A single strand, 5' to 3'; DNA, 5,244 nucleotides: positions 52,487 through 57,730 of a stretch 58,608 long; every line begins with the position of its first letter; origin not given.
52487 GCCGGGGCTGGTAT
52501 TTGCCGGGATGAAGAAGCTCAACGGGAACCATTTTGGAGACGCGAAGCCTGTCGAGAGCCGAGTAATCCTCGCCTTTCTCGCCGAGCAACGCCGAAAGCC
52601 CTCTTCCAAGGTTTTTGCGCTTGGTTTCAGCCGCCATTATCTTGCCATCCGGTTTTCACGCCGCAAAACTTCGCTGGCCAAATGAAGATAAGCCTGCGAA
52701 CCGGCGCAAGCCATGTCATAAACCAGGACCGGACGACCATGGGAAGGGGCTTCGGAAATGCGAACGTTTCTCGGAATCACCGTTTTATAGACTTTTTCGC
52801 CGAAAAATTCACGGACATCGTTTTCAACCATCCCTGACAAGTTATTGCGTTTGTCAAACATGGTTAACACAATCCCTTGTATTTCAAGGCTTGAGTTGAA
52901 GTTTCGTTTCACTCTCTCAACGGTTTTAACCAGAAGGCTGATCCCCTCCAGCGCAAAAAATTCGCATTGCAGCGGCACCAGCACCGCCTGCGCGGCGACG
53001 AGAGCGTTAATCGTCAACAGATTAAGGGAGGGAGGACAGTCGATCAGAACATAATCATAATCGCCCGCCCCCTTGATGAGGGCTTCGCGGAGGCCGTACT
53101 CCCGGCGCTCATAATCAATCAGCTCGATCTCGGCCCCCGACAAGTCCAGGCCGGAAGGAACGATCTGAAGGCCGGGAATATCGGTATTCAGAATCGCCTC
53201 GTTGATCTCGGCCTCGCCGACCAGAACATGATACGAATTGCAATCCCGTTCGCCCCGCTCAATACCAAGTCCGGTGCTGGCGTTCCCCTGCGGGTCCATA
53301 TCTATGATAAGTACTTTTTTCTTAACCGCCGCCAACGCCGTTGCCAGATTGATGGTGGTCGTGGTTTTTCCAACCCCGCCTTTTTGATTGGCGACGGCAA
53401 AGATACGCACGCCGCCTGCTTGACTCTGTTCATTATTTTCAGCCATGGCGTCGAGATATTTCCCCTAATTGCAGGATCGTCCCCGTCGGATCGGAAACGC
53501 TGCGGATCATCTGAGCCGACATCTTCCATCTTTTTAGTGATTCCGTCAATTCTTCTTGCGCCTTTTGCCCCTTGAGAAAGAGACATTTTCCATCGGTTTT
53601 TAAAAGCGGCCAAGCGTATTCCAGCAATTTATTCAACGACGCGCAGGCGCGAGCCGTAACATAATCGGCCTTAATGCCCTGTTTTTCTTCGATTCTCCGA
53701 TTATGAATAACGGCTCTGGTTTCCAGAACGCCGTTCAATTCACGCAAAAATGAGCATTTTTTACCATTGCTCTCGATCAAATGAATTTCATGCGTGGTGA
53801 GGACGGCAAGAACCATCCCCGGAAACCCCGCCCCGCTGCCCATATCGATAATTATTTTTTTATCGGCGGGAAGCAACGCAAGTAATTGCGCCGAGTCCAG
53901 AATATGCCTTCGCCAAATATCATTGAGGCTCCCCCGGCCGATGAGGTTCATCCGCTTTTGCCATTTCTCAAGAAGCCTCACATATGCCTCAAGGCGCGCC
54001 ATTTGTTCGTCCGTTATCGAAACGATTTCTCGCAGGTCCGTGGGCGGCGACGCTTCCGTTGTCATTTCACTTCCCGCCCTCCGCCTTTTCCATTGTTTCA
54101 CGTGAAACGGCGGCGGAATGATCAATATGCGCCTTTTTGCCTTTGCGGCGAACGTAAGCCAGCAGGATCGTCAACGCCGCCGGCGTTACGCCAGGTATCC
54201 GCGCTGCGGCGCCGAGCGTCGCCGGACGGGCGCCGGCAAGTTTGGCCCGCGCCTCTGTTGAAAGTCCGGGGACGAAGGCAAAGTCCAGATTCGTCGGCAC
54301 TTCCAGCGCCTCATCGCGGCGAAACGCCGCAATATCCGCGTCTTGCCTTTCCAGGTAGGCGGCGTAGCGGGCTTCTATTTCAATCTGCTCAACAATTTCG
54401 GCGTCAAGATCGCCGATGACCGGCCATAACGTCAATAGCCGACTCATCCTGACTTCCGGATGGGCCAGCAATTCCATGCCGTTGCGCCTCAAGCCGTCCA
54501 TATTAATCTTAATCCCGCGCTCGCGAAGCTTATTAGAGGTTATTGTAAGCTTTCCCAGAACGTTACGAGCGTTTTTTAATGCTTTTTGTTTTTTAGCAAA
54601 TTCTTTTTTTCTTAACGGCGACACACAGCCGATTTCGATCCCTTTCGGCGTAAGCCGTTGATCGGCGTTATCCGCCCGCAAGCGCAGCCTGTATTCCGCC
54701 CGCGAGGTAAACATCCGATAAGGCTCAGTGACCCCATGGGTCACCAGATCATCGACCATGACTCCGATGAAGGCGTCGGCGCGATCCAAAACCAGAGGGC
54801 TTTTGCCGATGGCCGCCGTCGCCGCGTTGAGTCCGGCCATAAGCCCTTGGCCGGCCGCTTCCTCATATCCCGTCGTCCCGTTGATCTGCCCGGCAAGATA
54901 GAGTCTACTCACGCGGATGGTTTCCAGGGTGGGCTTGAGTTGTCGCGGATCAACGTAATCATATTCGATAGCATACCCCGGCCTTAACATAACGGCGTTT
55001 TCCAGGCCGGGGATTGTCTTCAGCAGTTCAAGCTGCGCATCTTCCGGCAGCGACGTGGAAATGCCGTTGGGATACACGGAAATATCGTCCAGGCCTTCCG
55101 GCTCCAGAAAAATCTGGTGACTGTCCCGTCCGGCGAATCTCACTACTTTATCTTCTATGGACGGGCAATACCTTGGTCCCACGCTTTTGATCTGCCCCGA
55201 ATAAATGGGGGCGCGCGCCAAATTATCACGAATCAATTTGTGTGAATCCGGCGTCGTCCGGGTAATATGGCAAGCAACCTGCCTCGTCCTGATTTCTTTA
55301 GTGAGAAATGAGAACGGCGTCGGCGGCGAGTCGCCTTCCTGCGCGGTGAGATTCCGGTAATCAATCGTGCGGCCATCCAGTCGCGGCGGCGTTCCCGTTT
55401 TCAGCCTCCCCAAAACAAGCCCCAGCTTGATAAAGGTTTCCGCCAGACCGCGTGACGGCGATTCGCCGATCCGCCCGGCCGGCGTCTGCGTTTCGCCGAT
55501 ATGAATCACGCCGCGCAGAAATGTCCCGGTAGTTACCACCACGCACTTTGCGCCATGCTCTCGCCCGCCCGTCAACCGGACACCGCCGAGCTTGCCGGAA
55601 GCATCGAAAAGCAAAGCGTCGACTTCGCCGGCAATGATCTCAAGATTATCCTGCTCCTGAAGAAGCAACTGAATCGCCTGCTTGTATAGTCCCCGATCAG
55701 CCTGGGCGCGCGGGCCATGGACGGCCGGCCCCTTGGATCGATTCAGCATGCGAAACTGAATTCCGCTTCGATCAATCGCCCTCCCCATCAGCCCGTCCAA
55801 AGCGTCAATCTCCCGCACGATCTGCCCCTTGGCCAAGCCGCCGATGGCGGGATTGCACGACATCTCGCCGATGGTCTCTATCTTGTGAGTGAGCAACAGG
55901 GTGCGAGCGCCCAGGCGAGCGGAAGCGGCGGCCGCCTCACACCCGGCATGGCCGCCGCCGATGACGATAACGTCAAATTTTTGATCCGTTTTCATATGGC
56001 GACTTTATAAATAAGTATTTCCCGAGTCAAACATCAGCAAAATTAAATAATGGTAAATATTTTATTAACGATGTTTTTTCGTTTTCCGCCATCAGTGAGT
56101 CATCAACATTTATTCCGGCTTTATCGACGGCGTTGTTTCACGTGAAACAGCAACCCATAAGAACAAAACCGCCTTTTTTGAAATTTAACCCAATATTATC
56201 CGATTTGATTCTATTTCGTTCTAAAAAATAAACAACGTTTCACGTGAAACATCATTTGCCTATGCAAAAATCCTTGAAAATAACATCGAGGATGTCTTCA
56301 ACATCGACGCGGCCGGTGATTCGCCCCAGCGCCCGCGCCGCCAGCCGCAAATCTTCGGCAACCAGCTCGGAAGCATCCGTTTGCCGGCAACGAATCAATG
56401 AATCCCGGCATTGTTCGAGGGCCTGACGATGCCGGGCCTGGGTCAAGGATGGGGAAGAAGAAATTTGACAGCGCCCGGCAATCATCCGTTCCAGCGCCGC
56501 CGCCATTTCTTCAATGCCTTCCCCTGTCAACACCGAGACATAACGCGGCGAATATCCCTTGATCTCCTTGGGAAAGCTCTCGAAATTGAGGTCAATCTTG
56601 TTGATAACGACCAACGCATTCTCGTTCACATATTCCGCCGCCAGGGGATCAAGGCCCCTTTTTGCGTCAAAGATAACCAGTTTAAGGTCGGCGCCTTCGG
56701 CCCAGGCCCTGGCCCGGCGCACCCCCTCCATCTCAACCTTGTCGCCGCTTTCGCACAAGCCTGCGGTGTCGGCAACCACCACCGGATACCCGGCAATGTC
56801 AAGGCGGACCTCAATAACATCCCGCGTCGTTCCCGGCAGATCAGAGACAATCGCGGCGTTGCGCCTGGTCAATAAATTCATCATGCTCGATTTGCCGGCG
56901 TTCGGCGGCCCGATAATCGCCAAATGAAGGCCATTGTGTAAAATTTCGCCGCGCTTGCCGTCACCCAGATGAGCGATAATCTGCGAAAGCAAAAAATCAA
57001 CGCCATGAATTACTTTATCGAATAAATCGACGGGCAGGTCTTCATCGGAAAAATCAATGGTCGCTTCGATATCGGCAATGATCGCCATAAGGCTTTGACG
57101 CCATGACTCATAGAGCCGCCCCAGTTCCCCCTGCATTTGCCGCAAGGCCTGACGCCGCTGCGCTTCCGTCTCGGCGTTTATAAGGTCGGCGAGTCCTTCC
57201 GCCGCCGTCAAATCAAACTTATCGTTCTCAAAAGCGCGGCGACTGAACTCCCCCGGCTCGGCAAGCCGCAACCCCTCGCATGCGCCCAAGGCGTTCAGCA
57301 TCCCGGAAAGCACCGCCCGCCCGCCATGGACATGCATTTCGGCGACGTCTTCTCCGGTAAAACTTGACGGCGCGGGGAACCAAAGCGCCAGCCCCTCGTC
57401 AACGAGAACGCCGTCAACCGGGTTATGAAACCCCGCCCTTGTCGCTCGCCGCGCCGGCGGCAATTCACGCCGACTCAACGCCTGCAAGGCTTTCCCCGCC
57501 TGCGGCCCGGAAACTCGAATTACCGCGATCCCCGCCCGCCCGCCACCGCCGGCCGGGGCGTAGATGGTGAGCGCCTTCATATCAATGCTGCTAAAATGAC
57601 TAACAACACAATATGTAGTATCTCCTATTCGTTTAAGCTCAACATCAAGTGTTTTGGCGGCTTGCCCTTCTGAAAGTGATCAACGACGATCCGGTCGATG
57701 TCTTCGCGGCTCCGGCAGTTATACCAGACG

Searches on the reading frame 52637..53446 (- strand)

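Call 72: search_protein_families(library=pfam, proteins=[window:52637-53446:-], max_evalue=0.0001)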
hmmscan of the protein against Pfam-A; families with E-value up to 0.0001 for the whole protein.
window:52637-53446:- (269 aa): 8 families
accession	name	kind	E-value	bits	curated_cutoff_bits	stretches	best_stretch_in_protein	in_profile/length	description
PF13614.12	AAA_31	-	1e-64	218.2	27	1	14-189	2-177/177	AAA domain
PF01656.29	CbiA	-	9e-32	110.1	25.4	1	17-240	2-125/125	CobQ/CobB/MinD/ParA nucleotide binding domain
PF09140.17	MipZ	-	1.2e-10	41.6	20.7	1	15-54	2-41/262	ATPase MipZ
PF00142.24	Fer4_NifH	-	1.6e-10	41.4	25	1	21-56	7-42/271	4Fe-4S iron sulfur cluster binding proteins, NifH/frxC family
PF10609.15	ParA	-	2.8e-10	40.5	27.1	1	15-56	5-46/246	NUBPL iron-transfer P-loop NTPase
PF06564.18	CBP_BcsQ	-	4.4e-10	39.9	21.3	1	16-156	4-142/234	Cellulose biosynthesis protein BcsQ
PF02374.21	ArsA_ATPase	-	9.9e-08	32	24.3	1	21-61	8-48/305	Anion-transporting ATPase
PF00448.28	SRP54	-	2.1e-05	24.7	22.7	0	24-51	11-38/196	SRP54-type protein, GTPase domain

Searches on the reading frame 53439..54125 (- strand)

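Call 72: search_protein_families(library=pfam, proteins=[window:53439-54125:-], max_evalue=0.0001)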
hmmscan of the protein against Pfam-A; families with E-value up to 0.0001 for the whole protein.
window:53439-54125:- (228 aa): 1 family
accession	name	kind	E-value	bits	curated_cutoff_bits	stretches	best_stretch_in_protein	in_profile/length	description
PF02527.21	GidB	-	3.1e-45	154.2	27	1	42-206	2-169/184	rRNA small subunit methyltransferase G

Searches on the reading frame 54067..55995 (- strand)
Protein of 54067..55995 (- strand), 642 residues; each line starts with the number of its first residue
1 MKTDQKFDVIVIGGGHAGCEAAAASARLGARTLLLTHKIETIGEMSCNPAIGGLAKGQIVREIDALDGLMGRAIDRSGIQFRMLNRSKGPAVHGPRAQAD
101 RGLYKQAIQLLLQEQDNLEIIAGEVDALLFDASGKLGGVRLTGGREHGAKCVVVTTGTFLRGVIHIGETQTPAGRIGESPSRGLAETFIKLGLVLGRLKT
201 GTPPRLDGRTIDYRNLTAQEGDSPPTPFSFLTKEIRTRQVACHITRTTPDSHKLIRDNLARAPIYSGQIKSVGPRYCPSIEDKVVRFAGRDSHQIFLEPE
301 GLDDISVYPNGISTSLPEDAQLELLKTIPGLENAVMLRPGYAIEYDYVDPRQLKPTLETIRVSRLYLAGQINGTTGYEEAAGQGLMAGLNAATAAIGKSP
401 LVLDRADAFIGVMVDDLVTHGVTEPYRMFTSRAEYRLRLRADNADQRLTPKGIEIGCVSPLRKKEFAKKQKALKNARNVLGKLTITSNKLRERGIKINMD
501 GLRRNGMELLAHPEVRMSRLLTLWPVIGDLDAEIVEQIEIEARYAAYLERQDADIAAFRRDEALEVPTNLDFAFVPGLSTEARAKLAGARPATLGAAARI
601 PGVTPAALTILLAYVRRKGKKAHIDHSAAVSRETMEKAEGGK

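Call 72: search_protein_families(library=pfam, proteins=[window:54067-55995:-], max_evalue=0.0001)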
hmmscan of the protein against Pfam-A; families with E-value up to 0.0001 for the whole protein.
window:54067-55995:- (642 aa): 4 families
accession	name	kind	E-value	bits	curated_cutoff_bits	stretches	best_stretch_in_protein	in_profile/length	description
PF01134.28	GIDA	-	1e-166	555.3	22.1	1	8-398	1-390/391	Glucose inhibited division protein A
PF13932.14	SAM_GIDA_C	-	7e-22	77.5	27.1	1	557-612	2-57/57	tRNA modifying enzyme MnmG/GidA C-terminal helical bundle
PF21680.2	GIDA_C_1st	-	9.5e-17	62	24.7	1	462-551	3-95/96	tRNA modifying enzyme MnmG/GidA C-terminal helical domain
PF12831.13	FAD_oxidored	-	7.9e-07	29.1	27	1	8-124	1-109/416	FAD dependent oxidoreductase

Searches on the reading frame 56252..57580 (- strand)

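Call 72: search_protein_families(library=pfam, proteins=[window:56252-57580:-], max_evalue=0.0001)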
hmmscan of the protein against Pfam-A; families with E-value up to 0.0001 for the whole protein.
window:56252-57580:- (442 aa): 4 families
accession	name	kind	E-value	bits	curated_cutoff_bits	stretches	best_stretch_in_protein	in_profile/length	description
PF12631.12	MnmE_helical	-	4.6e-53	180.9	40.1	1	124-439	1-211/211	MnmE helical domain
PF10396.14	TrmE_N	-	3.6e-35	121.1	29.8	1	5-121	1-117/117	GTP-binding protein TrmE N-terminus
PF01926.29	MMR_HSR1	-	2e-22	79.9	21.9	1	220-328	2-113/113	50S ribosome-binding GTPase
PF02421.24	FeoB_N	-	3.4e-08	33.6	27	1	219-308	2-90/156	Ferrous iron transport protein B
